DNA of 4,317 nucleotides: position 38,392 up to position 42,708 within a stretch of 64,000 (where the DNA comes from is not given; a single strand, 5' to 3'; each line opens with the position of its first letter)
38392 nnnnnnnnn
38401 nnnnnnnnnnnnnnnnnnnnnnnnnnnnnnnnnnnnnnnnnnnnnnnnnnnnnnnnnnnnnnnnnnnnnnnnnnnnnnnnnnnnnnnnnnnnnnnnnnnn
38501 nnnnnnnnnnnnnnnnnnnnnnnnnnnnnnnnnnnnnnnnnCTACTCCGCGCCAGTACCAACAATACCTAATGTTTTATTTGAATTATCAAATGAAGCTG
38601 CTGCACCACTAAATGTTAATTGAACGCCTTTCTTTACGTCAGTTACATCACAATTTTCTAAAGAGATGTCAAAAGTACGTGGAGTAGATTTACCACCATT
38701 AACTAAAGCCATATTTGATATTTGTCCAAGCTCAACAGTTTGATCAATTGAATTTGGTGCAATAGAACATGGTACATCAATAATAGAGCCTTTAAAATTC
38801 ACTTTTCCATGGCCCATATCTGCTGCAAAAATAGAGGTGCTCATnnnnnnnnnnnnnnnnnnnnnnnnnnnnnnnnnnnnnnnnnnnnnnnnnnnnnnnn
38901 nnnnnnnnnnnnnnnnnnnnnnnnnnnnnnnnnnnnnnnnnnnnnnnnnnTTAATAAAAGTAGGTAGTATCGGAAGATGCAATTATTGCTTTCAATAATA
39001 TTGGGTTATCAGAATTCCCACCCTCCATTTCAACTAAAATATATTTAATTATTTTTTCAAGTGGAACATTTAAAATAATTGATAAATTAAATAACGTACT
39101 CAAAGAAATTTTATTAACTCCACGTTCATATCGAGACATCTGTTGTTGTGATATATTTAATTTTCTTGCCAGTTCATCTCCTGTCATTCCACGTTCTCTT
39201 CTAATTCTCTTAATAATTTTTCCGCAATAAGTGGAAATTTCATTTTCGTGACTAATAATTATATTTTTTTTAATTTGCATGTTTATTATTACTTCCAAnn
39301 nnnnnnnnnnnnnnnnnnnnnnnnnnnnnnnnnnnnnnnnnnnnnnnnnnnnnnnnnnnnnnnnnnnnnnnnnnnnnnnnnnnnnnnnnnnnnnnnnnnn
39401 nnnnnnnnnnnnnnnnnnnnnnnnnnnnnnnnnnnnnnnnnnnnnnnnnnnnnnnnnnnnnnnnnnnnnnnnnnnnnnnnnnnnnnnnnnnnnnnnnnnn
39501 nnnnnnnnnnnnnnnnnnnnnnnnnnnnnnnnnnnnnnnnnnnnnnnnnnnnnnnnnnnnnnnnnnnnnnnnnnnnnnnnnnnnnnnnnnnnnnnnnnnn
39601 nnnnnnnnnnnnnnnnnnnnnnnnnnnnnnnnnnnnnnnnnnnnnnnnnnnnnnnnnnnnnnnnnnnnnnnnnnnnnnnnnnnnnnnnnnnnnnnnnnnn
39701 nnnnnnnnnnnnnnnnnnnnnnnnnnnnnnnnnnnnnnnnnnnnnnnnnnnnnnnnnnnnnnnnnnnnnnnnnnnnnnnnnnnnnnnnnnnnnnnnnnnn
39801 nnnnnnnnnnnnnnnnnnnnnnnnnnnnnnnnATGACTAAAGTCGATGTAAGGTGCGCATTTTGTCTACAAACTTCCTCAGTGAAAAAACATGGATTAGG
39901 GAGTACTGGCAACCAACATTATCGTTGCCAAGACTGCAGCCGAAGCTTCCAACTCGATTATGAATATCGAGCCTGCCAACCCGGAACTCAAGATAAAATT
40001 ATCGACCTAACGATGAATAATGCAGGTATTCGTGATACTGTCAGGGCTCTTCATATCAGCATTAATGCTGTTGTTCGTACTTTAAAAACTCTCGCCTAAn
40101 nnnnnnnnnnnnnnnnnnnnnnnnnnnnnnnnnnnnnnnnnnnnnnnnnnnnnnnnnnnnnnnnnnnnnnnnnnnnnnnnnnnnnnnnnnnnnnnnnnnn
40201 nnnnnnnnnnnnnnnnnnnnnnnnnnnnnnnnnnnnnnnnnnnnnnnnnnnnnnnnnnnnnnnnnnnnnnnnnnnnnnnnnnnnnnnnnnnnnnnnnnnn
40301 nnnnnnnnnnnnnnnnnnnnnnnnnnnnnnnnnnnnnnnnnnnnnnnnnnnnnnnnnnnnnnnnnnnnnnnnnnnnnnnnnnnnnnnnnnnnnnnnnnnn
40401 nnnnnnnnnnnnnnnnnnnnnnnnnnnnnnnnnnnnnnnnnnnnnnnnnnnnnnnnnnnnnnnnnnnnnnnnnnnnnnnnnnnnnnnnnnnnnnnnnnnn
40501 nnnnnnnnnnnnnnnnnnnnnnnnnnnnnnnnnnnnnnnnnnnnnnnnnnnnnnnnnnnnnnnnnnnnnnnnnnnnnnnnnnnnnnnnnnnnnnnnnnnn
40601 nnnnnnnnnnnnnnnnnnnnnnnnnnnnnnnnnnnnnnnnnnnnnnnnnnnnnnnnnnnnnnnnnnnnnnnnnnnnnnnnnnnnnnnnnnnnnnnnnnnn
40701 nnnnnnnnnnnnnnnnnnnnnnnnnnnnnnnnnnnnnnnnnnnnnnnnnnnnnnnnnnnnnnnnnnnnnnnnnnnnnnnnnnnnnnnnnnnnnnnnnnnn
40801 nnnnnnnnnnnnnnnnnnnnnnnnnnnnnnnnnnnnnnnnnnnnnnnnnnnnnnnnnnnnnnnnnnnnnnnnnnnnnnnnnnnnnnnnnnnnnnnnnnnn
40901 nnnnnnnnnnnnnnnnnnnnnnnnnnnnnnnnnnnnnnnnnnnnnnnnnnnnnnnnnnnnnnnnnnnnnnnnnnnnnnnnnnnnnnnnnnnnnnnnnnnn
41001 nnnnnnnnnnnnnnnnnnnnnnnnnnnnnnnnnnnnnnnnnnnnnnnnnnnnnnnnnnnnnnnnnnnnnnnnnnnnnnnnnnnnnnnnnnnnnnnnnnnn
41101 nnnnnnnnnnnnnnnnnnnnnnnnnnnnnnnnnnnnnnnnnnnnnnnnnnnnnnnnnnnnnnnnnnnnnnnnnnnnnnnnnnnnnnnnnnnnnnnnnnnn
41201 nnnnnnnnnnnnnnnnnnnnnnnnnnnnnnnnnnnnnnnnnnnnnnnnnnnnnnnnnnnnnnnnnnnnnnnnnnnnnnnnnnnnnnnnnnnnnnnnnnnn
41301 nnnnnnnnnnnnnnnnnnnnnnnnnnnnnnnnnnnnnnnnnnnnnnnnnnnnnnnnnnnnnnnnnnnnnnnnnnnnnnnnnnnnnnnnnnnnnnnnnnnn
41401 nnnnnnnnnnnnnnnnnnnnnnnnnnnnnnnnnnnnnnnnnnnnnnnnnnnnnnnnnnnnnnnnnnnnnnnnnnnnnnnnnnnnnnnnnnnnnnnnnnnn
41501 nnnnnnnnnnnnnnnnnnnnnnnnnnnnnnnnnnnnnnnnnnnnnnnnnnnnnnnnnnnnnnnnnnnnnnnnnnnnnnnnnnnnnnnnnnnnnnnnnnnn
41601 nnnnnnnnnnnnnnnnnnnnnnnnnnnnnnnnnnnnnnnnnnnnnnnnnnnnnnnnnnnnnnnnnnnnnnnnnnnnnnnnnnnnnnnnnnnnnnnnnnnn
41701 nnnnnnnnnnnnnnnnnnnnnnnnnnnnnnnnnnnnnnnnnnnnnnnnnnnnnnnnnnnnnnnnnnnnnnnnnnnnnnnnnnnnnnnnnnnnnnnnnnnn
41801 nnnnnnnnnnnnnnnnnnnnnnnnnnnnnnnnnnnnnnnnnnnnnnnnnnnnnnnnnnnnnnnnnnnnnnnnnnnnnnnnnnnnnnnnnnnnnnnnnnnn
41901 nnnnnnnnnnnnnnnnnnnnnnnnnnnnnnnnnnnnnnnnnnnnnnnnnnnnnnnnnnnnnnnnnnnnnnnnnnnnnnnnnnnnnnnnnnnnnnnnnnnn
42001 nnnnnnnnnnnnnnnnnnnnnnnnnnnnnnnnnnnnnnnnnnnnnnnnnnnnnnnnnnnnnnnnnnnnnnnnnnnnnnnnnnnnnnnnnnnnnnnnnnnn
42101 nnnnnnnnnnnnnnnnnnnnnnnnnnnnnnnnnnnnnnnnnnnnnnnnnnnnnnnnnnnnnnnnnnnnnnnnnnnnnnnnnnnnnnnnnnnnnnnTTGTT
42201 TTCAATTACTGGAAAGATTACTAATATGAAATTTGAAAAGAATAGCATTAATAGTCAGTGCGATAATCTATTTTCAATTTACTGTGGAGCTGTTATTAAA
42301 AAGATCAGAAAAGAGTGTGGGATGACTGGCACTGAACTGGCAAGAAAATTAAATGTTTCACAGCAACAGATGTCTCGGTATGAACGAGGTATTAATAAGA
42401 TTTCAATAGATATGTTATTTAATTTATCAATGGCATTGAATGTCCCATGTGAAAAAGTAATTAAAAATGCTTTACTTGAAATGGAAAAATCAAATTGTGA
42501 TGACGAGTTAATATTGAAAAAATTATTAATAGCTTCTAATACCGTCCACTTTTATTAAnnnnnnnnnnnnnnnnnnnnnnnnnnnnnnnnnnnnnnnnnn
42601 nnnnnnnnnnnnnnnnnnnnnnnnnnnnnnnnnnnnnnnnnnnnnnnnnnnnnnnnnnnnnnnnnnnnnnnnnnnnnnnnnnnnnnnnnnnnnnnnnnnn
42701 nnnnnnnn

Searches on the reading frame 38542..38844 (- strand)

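Call 10: search_protein_families(library=pfam, proteins=[window:38542-38844:-], max_evalue=0.01)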
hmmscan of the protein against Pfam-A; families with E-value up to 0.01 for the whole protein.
window:38542-38844:- (100 aa): 1 family
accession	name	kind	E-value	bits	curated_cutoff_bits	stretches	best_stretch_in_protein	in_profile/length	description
PF00419.26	Fimbrial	-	5.9e-10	40.1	25.6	1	16-87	2-73/151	Fimbrial protein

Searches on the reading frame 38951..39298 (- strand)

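Call 10: search_protein_families(library=pfam, proteins=[window:38951-39298:-], max_evalue=0.01)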
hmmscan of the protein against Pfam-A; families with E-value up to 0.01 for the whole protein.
window:38951-39298:- (115 aa): 8 families
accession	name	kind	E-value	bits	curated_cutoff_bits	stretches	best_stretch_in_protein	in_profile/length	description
PF01381.28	HTH_3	-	4.2e-14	52.8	23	1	29-82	1-54/55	Helix-turn-helix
PF13443.12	HTH_26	-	6.2e-09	36.4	22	1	29-87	2-61/63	Cro/C1-type HTH DNA-binding domain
PF13560.12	HTH_31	-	9.5e-07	29.5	27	1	29-68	6-46/64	Helix-turn-helix domain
PF12844.13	HTH_19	-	3.7e-06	27.2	30.2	1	26-84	1-59/64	Helix-turn-helix domain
PF08279.18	HTH_11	-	0.0013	19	25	1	27-52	4-30/55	HTH domain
PF13412.12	HTH_24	-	0.0019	18.2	21.9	1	27-57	7-37/48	Winged helix-turn-helix DNA-binding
PF12840.13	HTH_20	-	0.0082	16.5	27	0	27-56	8-37/51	Helix-turn-helix domain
PF13744.12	HTH_37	-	0.0083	16.4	27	0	26-71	20-66/80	Helix-turn-helix domain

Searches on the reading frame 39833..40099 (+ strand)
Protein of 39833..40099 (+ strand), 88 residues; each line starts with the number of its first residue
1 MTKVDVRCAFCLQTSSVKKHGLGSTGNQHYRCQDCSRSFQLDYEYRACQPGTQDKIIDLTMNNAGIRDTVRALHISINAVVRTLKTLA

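Call 10: search_protein_families(library=pfam, proteins=[window:39833-40099:+], max_evalue=0.01)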
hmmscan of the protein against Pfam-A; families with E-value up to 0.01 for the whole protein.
window:39833-40099:+ (88 aa): 3 families
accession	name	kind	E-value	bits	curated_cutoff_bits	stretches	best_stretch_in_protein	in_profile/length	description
PF12759.13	HTH_Tnp_IS1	-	6e-16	58.2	24.9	1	43-85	1-43/46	InsA C-terminal domain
PF03811.18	Zn_ribbon_InsA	-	0.00016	21.7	26.1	1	1-35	1-34/35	InsA N-terminal domain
PF23451.1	Zn_ribbon_PaaD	-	0.0011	18.9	27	1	4-39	13-49/53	PaaD zinc beta ribbon domain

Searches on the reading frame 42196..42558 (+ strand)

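Call 30: search_protein_families(library=pfam, proteins=[window:42196-42558:+], max_evalue=0.001)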
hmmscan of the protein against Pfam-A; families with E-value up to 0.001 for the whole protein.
window:42196-42558:+ (120 aa): 4 families
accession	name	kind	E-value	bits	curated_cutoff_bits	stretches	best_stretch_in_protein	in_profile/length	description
PF01381.28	HTH_3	-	6.7e-15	55.3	23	1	34-86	1-53/55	Helix-turn-helix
PF13560.12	HTH_31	-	6.6e-07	30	27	1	31-74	3-47/64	Helix-turn-helix domain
PF13443.12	HTH_26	-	7.4e-05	23.4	22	1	34-83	2-52/63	Cro/C1-type HTH DNA-binding domain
PF12844.13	HTH_19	-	0.00049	20.4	30.2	1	31-91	1-61/64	Helix-turn-helix domain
